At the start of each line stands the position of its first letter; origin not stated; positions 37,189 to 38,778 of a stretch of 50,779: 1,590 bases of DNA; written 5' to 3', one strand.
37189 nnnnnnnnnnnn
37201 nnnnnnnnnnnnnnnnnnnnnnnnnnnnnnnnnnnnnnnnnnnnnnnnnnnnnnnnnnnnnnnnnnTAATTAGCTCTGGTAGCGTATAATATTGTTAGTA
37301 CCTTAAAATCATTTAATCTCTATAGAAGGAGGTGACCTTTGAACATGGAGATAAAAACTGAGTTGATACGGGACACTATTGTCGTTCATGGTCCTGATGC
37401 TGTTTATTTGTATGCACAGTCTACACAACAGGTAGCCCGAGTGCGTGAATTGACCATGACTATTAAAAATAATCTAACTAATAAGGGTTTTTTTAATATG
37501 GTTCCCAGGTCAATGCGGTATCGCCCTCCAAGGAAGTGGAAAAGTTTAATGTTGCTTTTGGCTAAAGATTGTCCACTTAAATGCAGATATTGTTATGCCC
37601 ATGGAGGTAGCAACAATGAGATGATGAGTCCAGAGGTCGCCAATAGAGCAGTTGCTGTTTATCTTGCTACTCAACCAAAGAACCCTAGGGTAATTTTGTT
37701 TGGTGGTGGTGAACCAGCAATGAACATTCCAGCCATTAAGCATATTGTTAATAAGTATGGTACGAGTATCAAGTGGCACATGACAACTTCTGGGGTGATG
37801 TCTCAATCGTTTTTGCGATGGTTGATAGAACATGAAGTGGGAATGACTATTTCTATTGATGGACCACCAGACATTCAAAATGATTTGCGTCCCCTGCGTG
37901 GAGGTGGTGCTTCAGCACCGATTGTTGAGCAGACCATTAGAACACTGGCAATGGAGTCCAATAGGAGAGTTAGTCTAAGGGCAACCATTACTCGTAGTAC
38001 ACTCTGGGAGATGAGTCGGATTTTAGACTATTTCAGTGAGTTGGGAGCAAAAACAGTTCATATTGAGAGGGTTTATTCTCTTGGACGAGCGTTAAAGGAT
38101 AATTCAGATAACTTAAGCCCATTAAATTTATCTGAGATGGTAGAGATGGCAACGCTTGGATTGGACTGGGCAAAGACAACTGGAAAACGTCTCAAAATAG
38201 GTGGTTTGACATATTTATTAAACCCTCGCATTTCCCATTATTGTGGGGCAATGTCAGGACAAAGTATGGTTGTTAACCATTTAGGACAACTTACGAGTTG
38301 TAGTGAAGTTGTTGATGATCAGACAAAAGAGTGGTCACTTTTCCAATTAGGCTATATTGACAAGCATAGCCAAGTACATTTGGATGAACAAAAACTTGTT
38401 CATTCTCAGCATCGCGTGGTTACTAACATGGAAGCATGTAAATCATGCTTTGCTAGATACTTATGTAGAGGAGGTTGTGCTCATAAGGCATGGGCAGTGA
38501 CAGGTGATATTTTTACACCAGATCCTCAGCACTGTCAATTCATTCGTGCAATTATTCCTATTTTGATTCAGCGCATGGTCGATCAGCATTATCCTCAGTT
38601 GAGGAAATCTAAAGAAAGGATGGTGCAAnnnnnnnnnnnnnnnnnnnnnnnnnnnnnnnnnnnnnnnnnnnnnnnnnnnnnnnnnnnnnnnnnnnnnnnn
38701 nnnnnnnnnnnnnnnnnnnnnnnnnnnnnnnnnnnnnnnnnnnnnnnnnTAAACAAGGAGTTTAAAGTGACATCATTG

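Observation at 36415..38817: Unannotated 39-aa Cys/Asp-rich precursor behind a radical-SAM/SPASM maturase and an HExxH protein: candidate thioether RiPP cluster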

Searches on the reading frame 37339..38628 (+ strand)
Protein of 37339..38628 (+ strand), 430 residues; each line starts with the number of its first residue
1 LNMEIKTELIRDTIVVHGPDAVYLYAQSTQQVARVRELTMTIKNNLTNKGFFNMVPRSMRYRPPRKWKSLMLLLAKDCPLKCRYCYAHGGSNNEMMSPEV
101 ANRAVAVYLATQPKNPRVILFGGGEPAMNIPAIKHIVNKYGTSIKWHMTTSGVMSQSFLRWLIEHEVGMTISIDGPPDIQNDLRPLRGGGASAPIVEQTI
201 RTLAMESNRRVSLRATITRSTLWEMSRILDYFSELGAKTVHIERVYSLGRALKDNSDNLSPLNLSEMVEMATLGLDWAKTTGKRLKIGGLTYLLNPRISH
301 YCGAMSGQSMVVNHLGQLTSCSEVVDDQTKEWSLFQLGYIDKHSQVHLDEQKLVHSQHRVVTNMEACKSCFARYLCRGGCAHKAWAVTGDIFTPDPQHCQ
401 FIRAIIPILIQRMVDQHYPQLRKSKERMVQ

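Call 3: search_protein_families(library=pfam, proteins=[window:37339-38628:+], max_evalue=0.1)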
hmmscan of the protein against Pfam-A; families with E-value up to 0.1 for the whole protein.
window:37339-38628:+ (430 aa): 2 families
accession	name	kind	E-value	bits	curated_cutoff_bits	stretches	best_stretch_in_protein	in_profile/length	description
PF04055.27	Radical_SAM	-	4.7e-11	43.6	29.5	1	77-206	6-139/166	Radical SAM superfamily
PF13353.11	Fer4_12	-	8.3e-07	29.8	22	1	72-178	9-118/137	4Fe-4S single cluster domain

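Call 4: search_protein_families(library=ncbifam, proteins=[window:37339-38628:+], max_evalue=0.1)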
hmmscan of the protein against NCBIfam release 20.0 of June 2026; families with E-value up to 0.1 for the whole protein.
window:37339-38628:+ (430 aa): 66 families (the best 25 are shown)
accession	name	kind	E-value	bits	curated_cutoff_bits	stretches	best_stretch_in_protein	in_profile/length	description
TIGR03906.1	quino_hemo_SAM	equivalog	5.5e-38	130.8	453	1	68-411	94-445/467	quinohemoprotein amine dehydrogenase maturation protein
NF047865.1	rSAM_PapB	equivalog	2.7e-37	128.8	340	1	68-393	3-329/330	PapB family radical SAM/SPASM ranthipeptide maturase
TIGR04064.1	rSAM_nif11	equivalog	1.9e-34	119.2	518.7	1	65-407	75-427/459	nif11-like peptide radical SAM maturase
TIGR03974.1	rSAM_six_Cys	equivalog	4.7e-30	104.8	425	1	35-405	66-441/451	thioether cross-link-forming SCIFF peptide maturase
TIGR03978.1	rSAM_paired_1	equivalog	5.9e-26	91.3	370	1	60-417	74-455/466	His-Xaa-Ser system radical SAM maturase HxsB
NF040492.1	not_ScfB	exception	2.6e-25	89.2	855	1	66-404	93-439/450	ScfB-related radical SAM/SPASM orphan maturase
NF038107.1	rSAM_NF038107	equivalog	1.2e-21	77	600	1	35-416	54-433/444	Cys-every-fifth radical SAM/SPASM peptide maturase CefB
TIGR03942.1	sulfatase_rSAM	equivalog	1.1e-19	70.8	349.45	1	75-392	8-336/363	anaerobic sulfatase maturase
TIGR04280.1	geopep_mat_rSAM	hypoth_equivalog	2.8e-18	66.1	400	1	67-398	83-410/428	geopeptide radical SAM maturase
TIGR04068.1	rSAM_ocin_clost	equivalog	3e-18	66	500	1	65-234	81-264/462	Cys-rich peptide radical SAM maturase CcpM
TIGR04163.1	rSAM_cobopep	equivalog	5.9e-18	64.8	375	1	65-404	61-410/428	peptide-modifying radical SAM enzyme CbpB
NF041300.1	rSAM_mat_DarW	exception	1.1e-17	64.1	650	1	60-398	33-384/415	radical SAM/SPASM peptide maturase DarW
NF041718.1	rSAM_phane_AMC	equivalog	1.5e-17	63.7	425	1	75-242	13-185/362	cyclophane-forming radical SAM peptide maturase AmcB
TIGR04136.1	rSAM_FibroRumin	equivalog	1.6e-17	63.5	400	1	72-386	95-424/458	FibroRumin system radical SAM peptide maturase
NF041298.1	rSAM_mat_DynA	equivalog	7e-16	58.1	450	1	78-404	11-344/356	dynobactin maturation radical SAM/SPASM protein DynA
TIGR04085.1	rSAM_more_4Fe4S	domain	1.1e-12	48.2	27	1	302-399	1-93/93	SPASM domain-containing protein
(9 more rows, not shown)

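Call 5: find_homologous_proteins(query=window:37339-38628:+)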
Query window:37339-38628:+ (430 aa): 101 proteins with E <= 0.001 among 2974 candidates.
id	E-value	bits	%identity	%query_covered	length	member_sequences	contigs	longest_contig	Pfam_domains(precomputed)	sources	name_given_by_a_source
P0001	4.1e-232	788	80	96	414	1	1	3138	PF04055.28,PF13353.12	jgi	-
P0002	8.0e-204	695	100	70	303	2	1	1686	-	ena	-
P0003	1.1e-179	616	62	96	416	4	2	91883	PF04055.28,PF13353.12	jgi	-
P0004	3.7e-173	594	59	98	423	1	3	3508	PF04055.28,PF13353.12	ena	-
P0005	3.0e-168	578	57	99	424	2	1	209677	PF04055.28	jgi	jgi:uncharacterized protein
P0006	2.8e-162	558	56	96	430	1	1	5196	PF04055.28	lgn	-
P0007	5.2e-159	548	56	96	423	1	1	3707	PF04055.28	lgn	-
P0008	3.5e-158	545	55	97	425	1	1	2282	PF04055.28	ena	-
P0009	4.8e-152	525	54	96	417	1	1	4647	PF04055.28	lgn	-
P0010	4.5e-147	508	52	96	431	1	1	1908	PF04055.28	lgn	-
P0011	3.5e-143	495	52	94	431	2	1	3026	PF04055.28,PF13353.12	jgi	-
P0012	6.0e-143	495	52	95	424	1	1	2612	PF04055.28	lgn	-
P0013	8.1e-140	484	50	98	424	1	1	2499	PF04055.28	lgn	-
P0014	7.0e-130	452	48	96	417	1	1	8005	PF04055.28,PF13353.12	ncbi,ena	-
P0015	3.3e-127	443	48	94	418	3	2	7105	PF04055.28,PF13353.12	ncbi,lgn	-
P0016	2.2e-124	434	46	95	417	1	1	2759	PF04055.28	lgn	-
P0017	2.4e-124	433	47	94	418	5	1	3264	PF04055.28,PF13353.12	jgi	-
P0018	4.0e-124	433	47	96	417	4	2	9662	PF04055.28,PF13353.12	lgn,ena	-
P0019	6.1e-123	429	46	97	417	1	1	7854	PF04055.28,PF13353.12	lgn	-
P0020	2.1e-122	427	45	95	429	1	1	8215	PF04055.28,PF13353.12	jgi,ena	-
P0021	4.2e-122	426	47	94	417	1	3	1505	PF04055.28,PF13353.12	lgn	-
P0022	2.0e-121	424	46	96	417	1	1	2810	PF04055.28,PF13353.12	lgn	-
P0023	3.3e-121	423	47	94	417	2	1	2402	PF04055.28,PF13353.12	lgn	-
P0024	1.7e-120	421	45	96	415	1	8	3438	PF04055.28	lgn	-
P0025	2.3e-119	417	46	94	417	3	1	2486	PF04055.28,PF13353.12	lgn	-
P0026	1.2e-118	415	46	94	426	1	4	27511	PF04055.28,PF13353.12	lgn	-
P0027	5.4e-117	409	44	95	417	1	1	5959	PF04055.28,PF13353.12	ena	-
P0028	6.6e-115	402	44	97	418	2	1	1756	PF04055.28,PF13353.12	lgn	-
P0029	1.1e-114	402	44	94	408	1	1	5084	PF04055.28,PF13353.12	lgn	-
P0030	3.3e-113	397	46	95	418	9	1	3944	PF04055.28,PF13353.12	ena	-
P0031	7.7e-111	389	43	97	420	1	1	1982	PF04055.28,PF13353.12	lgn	-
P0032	1.9e-109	384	43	97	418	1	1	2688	PF04055.28,PF13353.12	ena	-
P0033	1.3e-108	382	45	94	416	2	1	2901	PF04055.28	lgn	-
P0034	1.7e-108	381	44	94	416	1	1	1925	PF04055.28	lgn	-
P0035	2.0e-108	381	43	94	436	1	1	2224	PF04055.28,PF13353.12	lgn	-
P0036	8.8e-108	379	44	94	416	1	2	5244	PF04055.28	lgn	-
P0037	1.1e-107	379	42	95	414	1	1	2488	PF04055.28,PF13353.12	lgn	-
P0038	2.1e-106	374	41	97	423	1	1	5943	PF04055.28,PF13353.12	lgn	-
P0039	4.6e-106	373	40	95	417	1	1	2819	PF04055.28,PF13353.12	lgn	-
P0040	8.2e-105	369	42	94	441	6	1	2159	PF04055.28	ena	-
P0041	7.6e-99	349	40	97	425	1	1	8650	PF04055.28,PF13353.12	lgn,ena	-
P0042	2.0e-32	131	27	87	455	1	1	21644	PF04055.28,PF13353.12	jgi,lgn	jgi:uncharacterized protein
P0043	1.6e-25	108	24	93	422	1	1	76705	PF04055.28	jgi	jgi:uncharacterized protein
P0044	9.2e-25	105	24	83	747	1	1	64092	PF04055.28,PF13353.12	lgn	-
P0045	3.4e-22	97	22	78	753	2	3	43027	PF04055.28,PF13353.12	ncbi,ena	-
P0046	1.9e-19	88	24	95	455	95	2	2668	PF04055.28,PF13353.12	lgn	-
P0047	6.0e-19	86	28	73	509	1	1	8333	PF04055.28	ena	-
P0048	1.3e-18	85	26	82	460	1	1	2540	PF04055.28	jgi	-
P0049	1.1e-17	82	25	73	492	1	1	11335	PF04055.28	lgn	-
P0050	1.6e-17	81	27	73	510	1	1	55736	PF04055.28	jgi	jgi:uncharacterized protein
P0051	1.8e-17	81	26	73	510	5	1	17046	PF04055.28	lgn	-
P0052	2.7e-17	81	26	73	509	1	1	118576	PF04055.28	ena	-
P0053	3.2e-17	81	26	73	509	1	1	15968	PF04055.28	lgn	-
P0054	3.7e-17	80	26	73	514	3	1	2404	PF04055.28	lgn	-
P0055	1.2e-16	79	27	73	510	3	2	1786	PF04055.28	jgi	jgi:uncharacterized protein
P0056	1.6e-16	78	27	73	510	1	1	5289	PF04055.28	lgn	-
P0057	3.7e-16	77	25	79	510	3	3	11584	PF04055.28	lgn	-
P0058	5.8e-16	76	26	73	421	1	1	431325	PF04055.28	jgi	jgi:radical SAM protein with 4Fe4S-binding SPASM domain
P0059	1.1e-15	75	25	73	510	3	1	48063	PF04055.28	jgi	jgi:radical SAM protein with 4Fe4S-binding SPASM domain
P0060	1.2e-15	75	25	73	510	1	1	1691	PF04055.28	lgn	-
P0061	1.2e-15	75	27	73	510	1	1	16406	PF04055.28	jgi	jgi:uncharacterized protein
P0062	1.3e-15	75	26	73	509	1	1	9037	PF04055.28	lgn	-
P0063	2.5e-15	74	27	73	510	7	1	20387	PF04055.28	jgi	jgi:radical SAM protein with 4Fe4S-binding SPASM domain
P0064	2.7e-15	74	26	73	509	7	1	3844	PF04055.28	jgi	jgi:uncharacterized protein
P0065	4.2e-15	74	27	78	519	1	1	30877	PF04055.28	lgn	-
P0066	1.0e-14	72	26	73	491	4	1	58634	PF04055.28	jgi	jgi:radical SAM protein with 4Fe4S-binding SPASM domain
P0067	1.6e-14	72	24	73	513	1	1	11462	PF04055.28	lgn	-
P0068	2.1e-14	71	25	79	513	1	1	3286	PF04055.28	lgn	-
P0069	3.4e-14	71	26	73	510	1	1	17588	PF04055.28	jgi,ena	-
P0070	3.7e-14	70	25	73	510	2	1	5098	PF04055.28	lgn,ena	-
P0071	8.4e-14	69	24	79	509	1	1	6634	PF04055.28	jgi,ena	-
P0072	1.2e-13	69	25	73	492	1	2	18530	PF04055.28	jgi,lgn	jgi:radical SAM protein with 4Fe4S-binding SPASM domain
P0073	1.6e-12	65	26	73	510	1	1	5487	PF04055.28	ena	-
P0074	2.6e-12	64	24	67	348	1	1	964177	PF04055.28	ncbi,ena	-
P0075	5.8e-12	63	24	81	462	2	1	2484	PF04055.28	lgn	-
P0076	2.9e-10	58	25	76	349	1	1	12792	PF13186.12,PF04055.28,PF13353.12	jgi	jgi:radical SAM protein with 4Fe4S-binding SPASM domain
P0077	5.7e-10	57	22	82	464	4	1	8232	PF04055.28,PF13353.12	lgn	-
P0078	4.2e-9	54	25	75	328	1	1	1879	PF04055.28,PF13353.12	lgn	-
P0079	4.6e-9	54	23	77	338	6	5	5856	PF13186.12,PF04055.28,PF13353.12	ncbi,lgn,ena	-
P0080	4.6e-9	54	25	93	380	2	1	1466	PF04055.28,PF13353.12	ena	-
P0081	6.7e-8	50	23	83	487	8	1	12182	PF04055.28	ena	-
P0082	1.2e-7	49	24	77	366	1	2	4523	PF13186.12,PF04055.28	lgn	-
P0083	1.8e-7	48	26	76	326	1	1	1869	PF13186.12,PF04055.28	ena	-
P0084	7.0e-7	46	23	78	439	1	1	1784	PF04055.28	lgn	-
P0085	7.9e-7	46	28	40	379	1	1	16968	PF04055.28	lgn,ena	-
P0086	1.3e-6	46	25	60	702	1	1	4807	PF04055.28,PF13353.12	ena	-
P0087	2.6e-6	45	22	84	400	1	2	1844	PF13186.12,PF04055.28,PF13353.12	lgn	-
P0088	3.1e-6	44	27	37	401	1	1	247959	PF13186.12,PF04055.28,PF13353.12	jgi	jgi:Fe-coproporphyrin III synthase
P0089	1.1e-5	43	23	76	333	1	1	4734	PF04055.28,PF13353.12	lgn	-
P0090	1.7e-5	42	24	75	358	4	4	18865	PF04055.28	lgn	-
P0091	3.4e-5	41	25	46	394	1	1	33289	PF04055.28,PF13353.12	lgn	-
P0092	3.6e-5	41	23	76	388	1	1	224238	PF04055.28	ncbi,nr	ncbi:MAG: radical SAM protein [Clostridia bacterium]|nr:radical SAM protein [Clostridia bacterium]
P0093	5.1e-5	40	23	76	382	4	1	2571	PF04055.28,PF13353.12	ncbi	-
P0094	7.4e-5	40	21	73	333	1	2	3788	PF04055.28,PF13353.12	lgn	-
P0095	7.8e-5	40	27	41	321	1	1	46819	PF13186.12,PF04055.28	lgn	-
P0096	8.6e-5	40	24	67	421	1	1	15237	PF04055.28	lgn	-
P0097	1.8e-4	38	23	75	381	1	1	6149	PF13186.12,PF04055.28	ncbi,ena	-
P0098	4.2e-4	37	42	13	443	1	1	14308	PF04055.28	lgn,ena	-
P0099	6.3e-4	37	25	91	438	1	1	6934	PF04055.28,PF13353.12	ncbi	-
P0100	9.1e-4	36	23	76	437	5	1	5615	PF04055.28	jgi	-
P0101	9.7e-4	36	28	36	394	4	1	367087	PF04055.28,PF13353.12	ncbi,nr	ncbi:Fe-S oxidoreductase [Clostridium acetobutylicum]|nr:Fe-S oxidoreductase [Clostridium acetobutyl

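Call 8: find_related_loci(query=A1, collection=genome_contigs, flank=6000)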
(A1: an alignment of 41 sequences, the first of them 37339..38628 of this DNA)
Query A1 (430 aa) in genome_contigs; peptide patterns used: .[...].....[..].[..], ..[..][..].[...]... (x = any residue, [..] = any of these).
136 stretches matched a pattern; 110 encode a relative of the query (tblastn E <= 1e-3); the best 80 are kept; 80 distinct loci.
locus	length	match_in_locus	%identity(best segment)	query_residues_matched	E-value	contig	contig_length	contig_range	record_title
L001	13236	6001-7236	62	5-416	0e+0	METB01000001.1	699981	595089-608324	MAG: candidate division Kazan bacterium RIFCSPHIGHO2_01_FULL_44_14 RIFCSPHIGHO2_01_FULL_KAZAN_44_14, whole genome shotgu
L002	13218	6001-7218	45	9-418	1e-116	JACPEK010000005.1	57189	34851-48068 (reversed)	MAG: Candidatus Brennerbacteria bacterium isolate NC_groundwater_333_Ag_B-0.1um_54_13 GD18-4_B1_scaffold_733196, whole g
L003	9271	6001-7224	45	9-418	5e-123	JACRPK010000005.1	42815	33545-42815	MAG: Candidatus Wolfebacteria bacterium isolate NC_groundwater_1985_Pr3_S-0.2um_36_7 scaffold_143443, whole genome shotg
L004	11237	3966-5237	34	3-413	2e-69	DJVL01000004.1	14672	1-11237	MAG TPA_asm: Patescibacteria group bacterium UBA6257 UBA6257_contig_52245, whole genome shotgun sequence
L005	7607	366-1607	33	12-418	4e-68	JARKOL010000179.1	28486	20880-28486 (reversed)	MAG: Myxococcota bacterium isolate D137_maxbin.042_sub k141_62311, whole genome shotgun sequence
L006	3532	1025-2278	32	9-413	8e-67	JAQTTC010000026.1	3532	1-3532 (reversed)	MAG: Candidatus Paceibacterota bacterium isolate STB_31 NODE_99883_length_3532_cov_117.638767_Sandtown_B, whole genome s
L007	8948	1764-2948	31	9-403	2e-61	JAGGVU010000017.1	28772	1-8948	MAG: Candidatus Aenigmatarchaeota archaeon isolate AUK108 PB_MBMC_062_c_000000000002, whole genome shotgun sequence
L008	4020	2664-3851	32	9-405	4e-59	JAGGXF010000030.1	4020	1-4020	MAG: Candidatus Aenigmatarchaeota archaeon isolate AUK145 PB_MBMC_099_c_000000000012, whole genome shotgun sequence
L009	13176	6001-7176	32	14-413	4e-53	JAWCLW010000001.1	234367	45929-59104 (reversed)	MAG: Candidatus Aenigmatarchaeota archaeon isolate JZ-2_201705_bins_247 JZ-2_201705_bins_247_scaffold_1, whole genome sh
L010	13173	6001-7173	31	14-411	3e-52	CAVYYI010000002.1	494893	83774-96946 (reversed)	MAG: uncultured Phycisphaerales bacterium isolate MFD02979.bin.2.56 genome assembly, contig: contig_49905, whole genome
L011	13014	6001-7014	31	61-399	2e-50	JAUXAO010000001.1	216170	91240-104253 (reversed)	MAG: bacterium isolate CSMAG_2764 CSMAG_2764_k141_549021_length_216170_cov_39.9037, whole genome shotgun sequence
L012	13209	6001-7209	31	20-415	3e-50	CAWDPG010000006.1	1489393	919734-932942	MAG: uncultured Acidobacteriaceae bacterium isolate MFD01231.bin.1.32 genome assembly, contig: contig_5603, whole genome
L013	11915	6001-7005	30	68-400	9e-48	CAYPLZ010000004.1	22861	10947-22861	MAG TPA_asm: uncultured Candidatus Saccharibacteria bacterium isolate binchicken_co13_229 genome assembly, contig: NODE_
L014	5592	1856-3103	30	1-406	7e-47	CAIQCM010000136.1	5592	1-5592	uncultured bacterium isolate T8_bin-506 genome assembly, contig: bin-506:136/160, whole genome shotgun sequence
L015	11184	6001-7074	31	31-383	1e-39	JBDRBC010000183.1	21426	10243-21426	MAG: bacterium isolate MEGAHIT-group-1.1038 k141_197448, whole genome shotgun sequence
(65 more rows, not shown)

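Call 9: find_related_loci(query=A1, collection=metagenome_contigs, flank=6000)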
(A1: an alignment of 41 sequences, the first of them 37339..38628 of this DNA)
Query A1 (430 aa) in metagenome_contigs; peptide patterns used: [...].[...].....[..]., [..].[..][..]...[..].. (x = any residue, [..] = any of these).
408 stretches matched a pattern; 255 encode a relative of the query (tblastn E <= 1e-3); the best 80 are kept; 80 distinct loci.
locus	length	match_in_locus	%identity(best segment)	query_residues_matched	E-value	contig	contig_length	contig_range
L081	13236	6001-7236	62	5-416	0e+0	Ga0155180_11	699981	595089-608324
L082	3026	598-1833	52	12-416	4e-158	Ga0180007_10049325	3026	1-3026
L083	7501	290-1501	49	9-413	1e-136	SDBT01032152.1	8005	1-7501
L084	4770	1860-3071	47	9-413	1e-133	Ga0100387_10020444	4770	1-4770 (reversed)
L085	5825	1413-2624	47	9-413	1e-132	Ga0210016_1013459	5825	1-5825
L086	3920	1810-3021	47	9-413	3e-135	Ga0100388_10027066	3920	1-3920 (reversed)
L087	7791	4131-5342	47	9-413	4e-132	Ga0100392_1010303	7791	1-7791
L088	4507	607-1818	47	9-413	4e-134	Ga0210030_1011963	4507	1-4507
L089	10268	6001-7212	47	9-413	4e-132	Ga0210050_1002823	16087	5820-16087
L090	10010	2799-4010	47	9-413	4e-132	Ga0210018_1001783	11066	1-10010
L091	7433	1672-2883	47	9-413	1e-131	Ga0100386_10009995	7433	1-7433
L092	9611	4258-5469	48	9-413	3e-131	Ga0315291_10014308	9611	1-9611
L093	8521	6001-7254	46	1-413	5e-130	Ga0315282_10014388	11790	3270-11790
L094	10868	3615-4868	46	1-413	5e-130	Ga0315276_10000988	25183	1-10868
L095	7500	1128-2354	45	9-418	3e-128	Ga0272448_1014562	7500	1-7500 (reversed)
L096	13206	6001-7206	45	9-413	7e-123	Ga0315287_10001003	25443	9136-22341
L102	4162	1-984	44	72-404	5e-97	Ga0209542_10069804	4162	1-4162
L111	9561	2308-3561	32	9-413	7e-67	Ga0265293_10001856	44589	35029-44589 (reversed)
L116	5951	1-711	44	177-414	4e-66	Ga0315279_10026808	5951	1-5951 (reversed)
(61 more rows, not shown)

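Call 19: search_protein_families(library=pfam, proteins=[L004:5528-6223:-, L102:1258-2433:+, L092:5751-6635:+, L083:1838-3091:+, L083:3568-4668:+, L111:5718-7100:+, L116:2349-3782:+, L092:384-1814:+, L001:5014-5916:+], max_evalue=0.01)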
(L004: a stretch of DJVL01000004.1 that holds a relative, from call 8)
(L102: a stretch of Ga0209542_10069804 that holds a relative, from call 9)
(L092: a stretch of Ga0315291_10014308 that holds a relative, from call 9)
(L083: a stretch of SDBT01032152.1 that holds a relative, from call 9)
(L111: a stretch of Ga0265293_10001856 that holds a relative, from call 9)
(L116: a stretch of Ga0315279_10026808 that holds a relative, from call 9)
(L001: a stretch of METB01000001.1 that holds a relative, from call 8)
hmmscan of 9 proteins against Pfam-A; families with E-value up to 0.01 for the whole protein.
L004:5528-6223:- (231 aa): 1 family
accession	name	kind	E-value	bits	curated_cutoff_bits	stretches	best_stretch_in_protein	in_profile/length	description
PF13485.12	Peptidase_MA_2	-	4.2e-06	27.1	32.4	1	105-229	72-200/201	Peptidase MA superfamily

L102:1258-2433:+ (392 aa): 1 family
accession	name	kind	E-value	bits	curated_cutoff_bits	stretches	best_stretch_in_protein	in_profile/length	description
PF03572.23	Peptidase_S41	-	2.3e-29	102.5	24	1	189-362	1-165/165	Peptidase family S41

L092:5751-6635:+ (295 aa): 1 family
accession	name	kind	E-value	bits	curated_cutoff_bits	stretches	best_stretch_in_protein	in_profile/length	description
PF03572.23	Peptidase_S41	-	1.2e-22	80.7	24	1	98-270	1-163/165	Peptidase family S41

L083:1838-3091:+ (418 aa): 2 families
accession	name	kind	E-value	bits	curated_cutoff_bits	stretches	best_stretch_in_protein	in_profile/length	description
PF05193.26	Peptidase_M16_C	-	2.2e-34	119.4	23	1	175-336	2-167/181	Peptidase M16 inactive domain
PF00675.25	Peptidase_M16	-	1.4e-23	83.9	22.3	1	24-168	6-148/149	Insulinase (Peptidase family M16)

L083:3568-4668:+ (367 aa): 3 families
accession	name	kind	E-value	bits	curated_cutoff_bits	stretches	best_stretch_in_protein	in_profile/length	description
PF04055.27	Radical_SAM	-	1.9e-18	67.6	29.5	1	21-181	3-160/166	Radical SAM superfamily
PF13186.11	SPASM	-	6.4e-07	30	21.5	1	267-326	5-66/67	Iron-sulfur cluster-binding domain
PF13353.11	Fer4_12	-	0.0016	19.2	22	1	24-137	14-125/137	4Fe-4S single cluster domain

L111:5718-7100:+ (461 aa): 1 family
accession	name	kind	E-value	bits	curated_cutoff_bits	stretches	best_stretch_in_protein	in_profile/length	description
PF04055.27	Radical_SAM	-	3e-08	34.4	29.5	1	90-210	2-116/166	Radical SAM superfamily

L116:2349-3782:+ (478 aa): 3 families
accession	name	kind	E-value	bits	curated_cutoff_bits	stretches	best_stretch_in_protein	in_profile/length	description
PF04055.27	Radical_SAM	-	2.3e-13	51.1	29.5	1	120-274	3-151/166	Radical SAM superfamily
PF13353.11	Fer4_12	-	6.8e-06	26.9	22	1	117-224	9-111/137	4Fe-4S single cluster domain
PF18740.7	EC042_2821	-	0.0088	17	24.9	0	77-163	8-90/97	EC042_2821-like Restriction Endonuclease-like domain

L092:384-1814:+ (477 aa): 3 families
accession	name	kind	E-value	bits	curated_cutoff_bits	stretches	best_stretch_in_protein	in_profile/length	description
PF04055.27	Radical_SAM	-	4.1e-15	56.8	29.5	1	114-267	3-151/166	Radical SAM superfamily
PF13353.11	Fer4_12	-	1.7e-07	32.1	22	1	115-199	12-93/137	4Fe-4S single cluster domain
PF13186.11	SPASM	-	2.9e-05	24.7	21.5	1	351-415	1-67/67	Iron-sulfur cluster-binding domain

L001:5014-5916:+ (301 aa): 1 family
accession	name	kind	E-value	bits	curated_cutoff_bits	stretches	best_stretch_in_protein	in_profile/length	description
PF16286.10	DUF4932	-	0.00037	20.4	28.7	1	105-232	96-234/332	Domain of unknown function (DUF4932)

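Call 24: list_cluster_members(proteins=[P0102, window:38633-38749:+, window:37345-38628:+, window:43501-44895:-])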
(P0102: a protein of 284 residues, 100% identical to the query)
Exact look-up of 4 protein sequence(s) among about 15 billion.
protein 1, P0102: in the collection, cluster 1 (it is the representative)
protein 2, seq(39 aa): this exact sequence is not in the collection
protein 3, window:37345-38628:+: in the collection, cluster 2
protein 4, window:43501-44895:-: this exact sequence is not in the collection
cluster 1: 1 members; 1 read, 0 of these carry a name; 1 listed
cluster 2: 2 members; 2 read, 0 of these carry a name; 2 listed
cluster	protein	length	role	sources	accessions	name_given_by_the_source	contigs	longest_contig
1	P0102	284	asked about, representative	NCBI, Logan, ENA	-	-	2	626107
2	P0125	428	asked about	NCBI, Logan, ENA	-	-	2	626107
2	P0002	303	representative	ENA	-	-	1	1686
